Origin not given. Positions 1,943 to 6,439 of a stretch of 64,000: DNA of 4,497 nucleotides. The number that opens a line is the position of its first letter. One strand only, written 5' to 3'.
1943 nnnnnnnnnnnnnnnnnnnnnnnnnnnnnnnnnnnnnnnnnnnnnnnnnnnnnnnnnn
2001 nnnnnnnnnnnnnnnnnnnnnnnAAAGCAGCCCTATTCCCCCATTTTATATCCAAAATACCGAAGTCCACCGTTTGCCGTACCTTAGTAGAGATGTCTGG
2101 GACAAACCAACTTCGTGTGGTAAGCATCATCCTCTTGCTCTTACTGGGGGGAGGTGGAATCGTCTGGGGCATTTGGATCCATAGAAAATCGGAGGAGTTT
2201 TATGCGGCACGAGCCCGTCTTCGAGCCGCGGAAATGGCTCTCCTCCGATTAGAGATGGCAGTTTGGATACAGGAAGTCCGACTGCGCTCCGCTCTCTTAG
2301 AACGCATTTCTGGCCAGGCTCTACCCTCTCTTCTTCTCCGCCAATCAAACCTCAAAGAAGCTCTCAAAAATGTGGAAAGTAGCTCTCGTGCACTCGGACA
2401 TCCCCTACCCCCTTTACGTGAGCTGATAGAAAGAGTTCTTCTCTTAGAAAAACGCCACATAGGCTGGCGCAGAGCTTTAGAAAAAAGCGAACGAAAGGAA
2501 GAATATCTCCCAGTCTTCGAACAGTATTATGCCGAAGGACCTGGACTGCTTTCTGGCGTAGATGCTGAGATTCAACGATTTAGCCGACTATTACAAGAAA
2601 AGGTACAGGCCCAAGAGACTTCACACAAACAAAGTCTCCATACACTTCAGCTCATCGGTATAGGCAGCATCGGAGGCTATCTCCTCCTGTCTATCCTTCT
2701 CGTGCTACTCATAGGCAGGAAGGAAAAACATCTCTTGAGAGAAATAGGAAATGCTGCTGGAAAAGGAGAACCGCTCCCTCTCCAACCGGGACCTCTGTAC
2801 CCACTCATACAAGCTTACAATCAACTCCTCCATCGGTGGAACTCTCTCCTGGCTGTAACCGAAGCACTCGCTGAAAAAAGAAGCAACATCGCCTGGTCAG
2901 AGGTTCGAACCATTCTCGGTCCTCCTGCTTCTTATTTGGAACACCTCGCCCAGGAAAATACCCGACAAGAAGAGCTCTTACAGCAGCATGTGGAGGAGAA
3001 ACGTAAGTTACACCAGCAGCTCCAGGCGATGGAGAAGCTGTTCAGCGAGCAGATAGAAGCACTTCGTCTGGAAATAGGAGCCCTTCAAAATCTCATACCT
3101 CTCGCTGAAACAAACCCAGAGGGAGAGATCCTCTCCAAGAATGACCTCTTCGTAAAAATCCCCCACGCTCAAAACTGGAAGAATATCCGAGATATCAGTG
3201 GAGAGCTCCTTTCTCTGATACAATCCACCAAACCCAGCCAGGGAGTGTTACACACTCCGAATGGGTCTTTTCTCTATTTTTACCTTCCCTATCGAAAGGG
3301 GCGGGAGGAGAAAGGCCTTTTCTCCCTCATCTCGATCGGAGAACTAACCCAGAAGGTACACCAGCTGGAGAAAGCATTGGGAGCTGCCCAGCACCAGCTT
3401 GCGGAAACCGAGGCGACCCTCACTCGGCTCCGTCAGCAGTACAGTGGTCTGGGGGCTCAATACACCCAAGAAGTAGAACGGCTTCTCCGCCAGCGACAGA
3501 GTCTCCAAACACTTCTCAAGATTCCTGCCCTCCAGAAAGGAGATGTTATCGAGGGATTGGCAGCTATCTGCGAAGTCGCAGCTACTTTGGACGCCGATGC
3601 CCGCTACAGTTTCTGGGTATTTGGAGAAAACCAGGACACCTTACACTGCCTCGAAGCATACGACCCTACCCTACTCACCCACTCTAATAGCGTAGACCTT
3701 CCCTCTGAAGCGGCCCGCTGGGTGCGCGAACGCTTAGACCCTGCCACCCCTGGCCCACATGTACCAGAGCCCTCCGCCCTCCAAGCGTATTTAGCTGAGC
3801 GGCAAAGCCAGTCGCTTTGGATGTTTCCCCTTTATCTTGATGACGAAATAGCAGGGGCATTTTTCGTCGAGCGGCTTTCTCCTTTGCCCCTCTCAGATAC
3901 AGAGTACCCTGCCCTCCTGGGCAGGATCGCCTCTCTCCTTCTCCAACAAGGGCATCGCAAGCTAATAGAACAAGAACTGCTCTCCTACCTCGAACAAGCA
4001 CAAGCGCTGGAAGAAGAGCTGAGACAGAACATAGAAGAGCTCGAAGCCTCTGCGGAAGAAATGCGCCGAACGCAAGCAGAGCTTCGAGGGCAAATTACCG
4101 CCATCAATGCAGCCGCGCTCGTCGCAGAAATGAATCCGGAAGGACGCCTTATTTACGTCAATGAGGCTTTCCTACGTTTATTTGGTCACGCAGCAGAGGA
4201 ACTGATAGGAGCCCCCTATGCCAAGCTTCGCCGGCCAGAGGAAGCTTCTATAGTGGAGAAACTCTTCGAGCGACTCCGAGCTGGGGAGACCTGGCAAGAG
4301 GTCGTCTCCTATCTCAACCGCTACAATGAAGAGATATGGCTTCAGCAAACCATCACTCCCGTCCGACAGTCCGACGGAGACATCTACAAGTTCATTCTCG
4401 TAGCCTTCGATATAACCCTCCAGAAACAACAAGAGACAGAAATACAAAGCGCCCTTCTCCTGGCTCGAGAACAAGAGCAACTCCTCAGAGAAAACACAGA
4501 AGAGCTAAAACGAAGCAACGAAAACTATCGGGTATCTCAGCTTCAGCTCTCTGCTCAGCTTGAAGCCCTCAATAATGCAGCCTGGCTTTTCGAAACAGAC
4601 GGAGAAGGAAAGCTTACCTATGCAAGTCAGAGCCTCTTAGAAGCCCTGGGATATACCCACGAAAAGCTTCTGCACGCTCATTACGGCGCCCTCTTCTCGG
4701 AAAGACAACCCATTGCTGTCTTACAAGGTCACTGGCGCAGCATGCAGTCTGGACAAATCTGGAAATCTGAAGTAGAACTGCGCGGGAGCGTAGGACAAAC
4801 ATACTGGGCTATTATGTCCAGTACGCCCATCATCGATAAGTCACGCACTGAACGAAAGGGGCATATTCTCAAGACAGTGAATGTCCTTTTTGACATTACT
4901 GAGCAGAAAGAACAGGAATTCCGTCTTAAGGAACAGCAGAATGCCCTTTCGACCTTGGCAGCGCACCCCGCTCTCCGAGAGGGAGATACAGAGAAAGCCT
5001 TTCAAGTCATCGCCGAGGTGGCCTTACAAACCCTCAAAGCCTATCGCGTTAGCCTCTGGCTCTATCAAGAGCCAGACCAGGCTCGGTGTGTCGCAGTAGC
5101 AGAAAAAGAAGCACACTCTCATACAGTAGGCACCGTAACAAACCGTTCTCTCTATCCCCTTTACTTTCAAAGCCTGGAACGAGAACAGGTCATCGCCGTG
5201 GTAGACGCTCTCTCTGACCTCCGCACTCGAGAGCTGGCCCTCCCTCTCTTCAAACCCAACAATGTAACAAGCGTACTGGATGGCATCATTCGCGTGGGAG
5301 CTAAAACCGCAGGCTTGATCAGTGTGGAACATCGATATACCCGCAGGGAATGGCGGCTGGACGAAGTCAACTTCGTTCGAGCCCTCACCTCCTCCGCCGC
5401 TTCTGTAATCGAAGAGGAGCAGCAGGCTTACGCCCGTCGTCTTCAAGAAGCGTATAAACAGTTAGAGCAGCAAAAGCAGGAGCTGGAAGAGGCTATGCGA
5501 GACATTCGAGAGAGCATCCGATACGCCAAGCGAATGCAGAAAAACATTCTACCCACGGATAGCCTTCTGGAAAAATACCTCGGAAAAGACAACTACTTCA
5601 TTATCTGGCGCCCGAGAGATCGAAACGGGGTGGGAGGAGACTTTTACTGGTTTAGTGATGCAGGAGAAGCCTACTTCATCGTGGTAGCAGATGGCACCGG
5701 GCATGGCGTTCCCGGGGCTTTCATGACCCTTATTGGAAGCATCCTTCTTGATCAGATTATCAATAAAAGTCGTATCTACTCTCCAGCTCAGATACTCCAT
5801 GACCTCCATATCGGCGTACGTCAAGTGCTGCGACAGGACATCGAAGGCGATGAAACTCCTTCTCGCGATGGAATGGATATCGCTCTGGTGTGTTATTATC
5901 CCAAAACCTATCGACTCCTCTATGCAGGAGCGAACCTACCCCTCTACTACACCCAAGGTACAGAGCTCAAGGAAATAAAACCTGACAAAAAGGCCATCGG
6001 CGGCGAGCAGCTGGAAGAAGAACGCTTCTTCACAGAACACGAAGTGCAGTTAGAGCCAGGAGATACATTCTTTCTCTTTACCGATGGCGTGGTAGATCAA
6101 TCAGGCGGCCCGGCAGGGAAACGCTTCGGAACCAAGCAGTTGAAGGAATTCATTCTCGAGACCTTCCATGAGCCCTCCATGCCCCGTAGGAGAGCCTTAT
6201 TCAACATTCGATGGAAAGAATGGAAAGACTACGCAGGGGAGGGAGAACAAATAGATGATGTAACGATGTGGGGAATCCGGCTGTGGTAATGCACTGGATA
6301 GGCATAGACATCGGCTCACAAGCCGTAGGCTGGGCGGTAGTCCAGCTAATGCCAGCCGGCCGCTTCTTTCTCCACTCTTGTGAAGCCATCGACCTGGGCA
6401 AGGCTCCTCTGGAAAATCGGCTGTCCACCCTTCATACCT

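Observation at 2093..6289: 1398-aa membrane-anchored coiled-coil/PAS/GAF sensor fused to a SpoIIE/RsbU PP2C phosphatase, with no partner-switching genes nearby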

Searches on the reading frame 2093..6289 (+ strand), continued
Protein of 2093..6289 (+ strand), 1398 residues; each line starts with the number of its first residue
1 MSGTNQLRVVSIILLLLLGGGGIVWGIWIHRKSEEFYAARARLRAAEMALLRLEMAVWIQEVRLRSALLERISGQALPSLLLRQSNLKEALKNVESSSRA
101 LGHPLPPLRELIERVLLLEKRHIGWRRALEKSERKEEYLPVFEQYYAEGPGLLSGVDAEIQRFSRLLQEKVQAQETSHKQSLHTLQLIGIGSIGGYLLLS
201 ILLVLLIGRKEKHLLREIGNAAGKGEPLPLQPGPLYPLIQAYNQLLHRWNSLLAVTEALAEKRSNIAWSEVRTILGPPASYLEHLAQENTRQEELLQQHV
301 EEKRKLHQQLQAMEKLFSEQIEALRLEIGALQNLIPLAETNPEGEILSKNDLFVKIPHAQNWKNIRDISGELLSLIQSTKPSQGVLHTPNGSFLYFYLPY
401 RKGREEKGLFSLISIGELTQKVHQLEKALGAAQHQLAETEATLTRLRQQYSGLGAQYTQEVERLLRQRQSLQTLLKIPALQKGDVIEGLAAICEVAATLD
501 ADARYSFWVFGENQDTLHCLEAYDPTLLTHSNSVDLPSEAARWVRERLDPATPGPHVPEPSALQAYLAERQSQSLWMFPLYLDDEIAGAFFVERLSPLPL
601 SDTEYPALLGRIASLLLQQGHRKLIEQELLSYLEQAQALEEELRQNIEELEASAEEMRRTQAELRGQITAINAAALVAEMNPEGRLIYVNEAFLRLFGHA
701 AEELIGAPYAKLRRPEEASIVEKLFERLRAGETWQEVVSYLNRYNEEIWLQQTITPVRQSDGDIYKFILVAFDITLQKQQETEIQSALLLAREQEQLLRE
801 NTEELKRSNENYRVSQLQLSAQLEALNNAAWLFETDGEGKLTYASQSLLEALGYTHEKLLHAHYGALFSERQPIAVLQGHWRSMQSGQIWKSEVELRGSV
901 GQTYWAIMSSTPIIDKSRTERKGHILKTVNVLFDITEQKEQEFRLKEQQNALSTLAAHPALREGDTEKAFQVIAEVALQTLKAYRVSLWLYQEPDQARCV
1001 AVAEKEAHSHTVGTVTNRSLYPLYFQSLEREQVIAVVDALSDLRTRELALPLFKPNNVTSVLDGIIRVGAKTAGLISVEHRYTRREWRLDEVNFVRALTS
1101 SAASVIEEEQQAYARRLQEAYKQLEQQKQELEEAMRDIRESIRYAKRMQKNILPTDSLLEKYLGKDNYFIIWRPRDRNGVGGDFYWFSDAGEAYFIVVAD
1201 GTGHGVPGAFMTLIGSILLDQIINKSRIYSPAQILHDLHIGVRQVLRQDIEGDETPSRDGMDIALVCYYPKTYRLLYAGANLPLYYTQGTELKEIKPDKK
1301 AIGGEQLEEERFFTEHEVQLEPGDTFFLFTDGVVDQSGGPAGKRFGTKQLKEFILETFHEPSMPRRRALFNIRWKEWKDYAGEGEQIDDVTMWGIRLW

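Call 76: list_cluster_members(proteins=[L090:13735-14295:+, L090:14316-14687:+, L090:13346-13726:+, L090:12764-13333:+, L091:13717-14277:+, L091:14298-14669:+, L091:13328-13708:+, L091:12749-13321:+, L091:17731-18276:+])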
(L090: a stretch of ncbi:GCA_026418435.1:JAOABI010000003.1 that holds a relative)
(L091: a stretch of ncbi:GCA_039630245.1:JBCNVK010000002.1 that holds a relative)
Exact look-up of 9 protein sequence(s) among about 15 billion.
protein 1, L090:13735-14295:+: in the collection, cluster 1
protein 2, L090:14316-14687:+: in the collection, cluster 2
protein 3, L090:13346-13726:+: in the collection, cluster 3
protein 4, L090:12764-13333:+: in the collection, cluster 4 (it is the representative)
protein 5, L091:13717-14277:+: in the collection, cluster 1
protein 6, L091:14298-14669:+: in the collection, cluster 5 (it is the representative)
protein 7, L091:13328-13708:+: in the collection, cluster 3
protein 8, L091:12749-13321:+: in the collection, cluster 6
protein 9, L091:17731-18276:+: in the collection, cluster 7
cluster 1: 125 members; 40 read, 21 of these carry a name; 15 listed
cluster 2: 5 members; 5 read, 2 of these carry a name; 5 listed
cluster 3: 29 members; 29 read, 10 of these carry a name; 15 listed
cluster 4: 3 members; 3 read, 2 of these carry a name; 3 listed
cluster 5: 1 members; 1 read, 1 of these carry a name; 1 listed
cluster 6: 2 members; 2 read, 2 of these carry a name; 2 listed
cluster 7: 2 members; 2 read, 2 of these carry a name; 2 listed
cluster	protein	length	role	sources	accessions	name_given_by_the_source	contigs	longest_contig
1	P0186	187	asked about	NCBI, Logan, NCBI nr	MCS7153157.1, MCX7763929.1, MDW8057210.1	MAG: SiaB family protein kinase [Bacteroidia bacterium] | SiaB family protein kinase [Bacteroidia bacterium]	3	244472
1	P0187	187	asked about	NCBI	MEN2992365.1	MAG: SiaB family protein kinase [Bacteroidia bacterium]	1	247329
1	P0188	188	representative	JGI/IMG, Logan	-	hypothetical protein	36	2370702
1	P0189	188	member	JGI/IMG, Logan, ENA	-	hypothetical protein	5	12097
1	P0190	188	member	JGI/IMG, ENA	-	hypothetical protein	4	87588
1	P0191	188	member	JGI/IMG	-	hypothetical protein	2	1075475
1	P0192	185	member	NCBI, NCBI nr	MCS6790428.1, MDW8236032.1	MAG: SiaB family protein kinase [Bacteroidia bacterium] | SiaB family protein kinase [Bacteroidia bacterium]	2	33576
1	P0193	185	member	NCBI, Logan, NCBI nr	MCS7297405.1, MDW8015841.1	MAG: SiaB family protein kinase [Bacteroidia bacterium] | SiaB family protein kinase [Bacteroidia bacterium]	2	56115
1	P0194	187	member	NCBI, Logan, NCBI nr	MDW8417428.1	MAG: SiaB family protein kinase [Bacteroidia bacterium] | SiaB family protein kinase [Bacteroidia bacterium]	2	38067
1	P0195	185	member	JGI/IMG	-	hypothetical protein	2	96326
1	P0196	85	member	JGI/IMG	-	hypothetical protein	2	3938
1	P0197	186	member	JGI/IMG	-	hypothetical protein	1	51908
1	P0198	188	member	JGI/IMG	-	hypothetical protein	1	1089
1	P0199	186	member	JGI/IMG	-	hypothetical protein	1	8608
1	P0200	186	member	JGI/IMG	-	hypothetical protein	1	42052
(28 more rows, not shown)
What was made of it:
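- Tried and rejected: SiaB/SiaC in the window's own MAG therefore remains unproven (call 76).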

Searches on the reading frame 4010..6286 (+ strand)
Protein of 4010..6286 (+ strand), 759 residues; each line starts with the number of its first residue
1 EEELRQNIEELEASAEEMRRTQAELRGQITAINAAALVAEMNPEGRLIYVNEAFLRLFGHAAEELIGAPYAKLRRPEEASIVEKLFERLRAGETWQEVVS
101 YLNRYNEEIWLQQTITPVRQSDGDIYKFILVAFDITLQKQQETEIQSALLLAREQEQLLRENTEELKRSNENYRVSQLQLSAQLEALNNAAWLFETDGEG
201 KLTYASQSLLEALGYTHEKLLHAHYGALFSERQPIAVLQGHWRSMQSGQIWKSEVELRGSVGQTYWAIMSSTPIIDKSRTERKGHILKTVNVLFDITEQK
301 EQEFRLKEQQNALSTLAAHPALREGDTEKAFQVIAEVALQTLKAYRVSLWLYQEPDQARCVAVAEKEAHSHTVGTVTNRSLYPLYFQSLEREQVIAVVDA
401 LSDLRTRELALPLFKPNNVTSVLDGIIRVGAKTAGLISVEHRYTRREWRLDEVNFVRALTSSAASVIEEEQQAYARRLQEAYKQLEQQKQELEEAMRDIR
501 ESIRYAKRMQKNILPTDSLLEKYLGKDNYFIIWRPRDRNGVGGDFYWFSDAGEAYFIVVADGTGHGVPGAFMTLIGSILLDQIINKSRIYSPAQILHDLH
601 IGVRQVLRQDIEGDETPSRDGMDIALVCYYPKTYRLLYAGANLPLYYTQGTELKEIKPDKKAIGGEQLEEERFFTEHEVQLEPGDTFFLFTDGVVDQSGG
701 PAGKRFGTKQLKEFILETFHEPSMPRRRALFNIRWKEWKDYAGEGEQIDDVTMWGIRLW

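Call 49: predict_structure(alignment_id=A3)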
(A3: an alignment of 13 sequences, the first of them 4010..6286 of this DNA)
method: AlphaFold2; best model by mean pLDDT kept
length: 759 residues; sequences in the alignment: 13
mean_pLDDT: 70.1   pTM: 0.38
mean pLDDT of the five models: 70.1, 67.4, 67.1, 66.5, 66.0
residues with pLDDT >= 90: 44; 70-90: 403; 50-70: 160; < 50: 152
segments of 3 or more residues with pLDDT < 50: 1-5, 17-34, 163-166, 169-171, 173-189, 383-419, 496-513, 538-541, 564-571, 609-619, 669-671, 697-705, 741-747
pLDDT, mean of each block of 10 residues (from residue 1): 46 48 39 64 90 86 87 84 89 87 87 87 82 78 62 54 49 47 43 83 87 83 86 82 78 86 84 72 67 78 76 81 76 89 84 72 81 72 43 36 35 39 66 71 66 75 81 74 68 51 37 56 83 60 68 85 51 62 81 84 59 39 83 90 85 83 57 80 88 53 51 83 84 67 48 82
secondary structure, 60 per line:
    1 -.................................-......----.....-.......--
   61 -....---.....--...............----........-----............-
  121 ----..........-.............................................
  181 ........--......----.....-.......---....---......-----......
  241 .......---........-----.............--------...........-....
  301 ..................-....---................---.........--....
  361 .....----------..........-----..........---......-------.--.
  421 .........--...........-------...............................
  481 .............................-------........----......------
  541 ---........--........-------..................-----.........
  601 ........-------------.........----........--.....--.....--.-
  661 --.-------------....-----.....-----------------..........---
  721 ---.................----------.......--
elements in order (helices of 4 or more, strands of 3 or more residues): H2-34 E36-41 E46-50 H52-58 H62-65 H70-73 H76-90 E95-102 E108-119 E125-134 H136-188 E191-196 E201-205 H207-213 H217-220 H225-228 H235-247 E251-258 E264-276 E285-295 H297-318 H320-323 H327-342 E346-354 E357-365 E376-378 H379-385 H391-400 H404-409 E420-429 E432-442 H450-509 H517-524 E529-534 E544-551 E554-561 H569-586 H592-608 E622-630 E635-642 E645-649 E652-656 E677-680 E686-690 H708-717 H724-740 E751-757

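Call 61: fold_search(model_id=the predicted structure, library=pdb)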
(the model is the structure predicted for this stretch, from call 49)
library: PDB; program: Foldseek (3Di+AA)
matches with E <= 10: 1392; with E <= 0.001: 972
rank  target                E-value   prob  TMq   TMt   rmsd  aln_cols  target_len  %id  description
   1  6k4e_B                8.6e-20  1.00  0.29  0.83   4.7       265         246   35  SiaA-PP2C domain of Pseudomonas aeruginosa (released 2019-06-26)
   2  6k4e_A                6.8e-19  1.00  0.28  0.82   4.6       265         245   35  SiaA-PP2C domain of Pseudomonas aeruginosa (released 2019-06-26)
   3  9cmf_A                1.5e-18  1.00  0.24  0.23  32.9       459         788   14  Substrate bound DosP (released 2024-11-20)
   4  9bkv_B                4.6e-18  1.00  0.23  0.23  31.3       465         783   13  DosP R97A bent form (released 2024-11-20)
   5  9bkv_A                6.7e-18  1.00  0.18  0.17  27.9       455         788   14  DosP R97A bent form (released 2024-11-20)
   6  9ce0_B                7.1e-18  1.00  0.21  0.21  48.8       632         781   13  DosP Apo Bent form (released 2024-11-20)
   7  9cdr_A                8.3e-18  1.00  0.22  0.22  31.1       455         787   14  DosP Apo straight form (released 2024-11-20)
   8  9bgv_A                4.8e-17  1.00  0.23  0.22  31.8       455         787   14  DosP R97A straight form (released 2024-11-20)
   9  3ewk                  1.4e-16  1.00  0.13  0.43  26.8       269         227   21  Structure of the redox sensor domain of Methylococcus capsulatus (Bath) MmoS (released 2009-03-24)
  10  6pps_D                5.0e-16  1.00  0.14  0.40  20.0       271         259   19  A blue light illuminated LOV-PAS construct from the LOV-HK sensory protein from Brucella abortus (construct 15-273) (released 2020-07-15)
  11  6pps_B                6.2e-16  1.00  0.14  0.40  19.6       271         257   18  A blue light illuminated LOV-PAS construct from the LOV-HK sensory protein from Brucella abortus (construct 15-273) (released 2020-07-15)
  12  6ph4_B                1.1e-15  1.00  0.14  0.23  40.3       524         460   13  Full length LOV-PAS-HK construct from the LOV-HK sensory protein from Brucella abortus (light-adapted, construct 15-48 (released 2020-12-30)
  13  6pps_A                3.7e-15  1.00  0.14  0.41  20.3       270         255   19  A blue light illuminated LOV-PAS construct from the LOV-HK sensory protein from Brucella abortus (construct 15-273) (released 2020-07-15)
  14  6pps_C                1.1e-14  1.00  0.14  0.41  19.9       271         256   18  A blue light illuminated LOV-PAS construct from the LOV-HK sensory protein from Brucella abortus (construct 15-273) (released 2020-07-15)
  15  6ph4_A                2.1e-14  1.00  0.14  0.32  26.7       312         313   18  Full length LOV-PAS-HK construct from the LOV-HK sensory protein from Brucella abortus (light-adapted, construct 15-48 (released 2020-12-30)
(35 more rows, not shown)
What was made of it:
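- On PPM/PP2C phosphatase, SpoIIE type (Pfam PF07228): The AF2 model's top Foldseek hit is 6K4E, target-normalised TM-score 0.83, rmsd 4.7 A (calls 49, 61).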
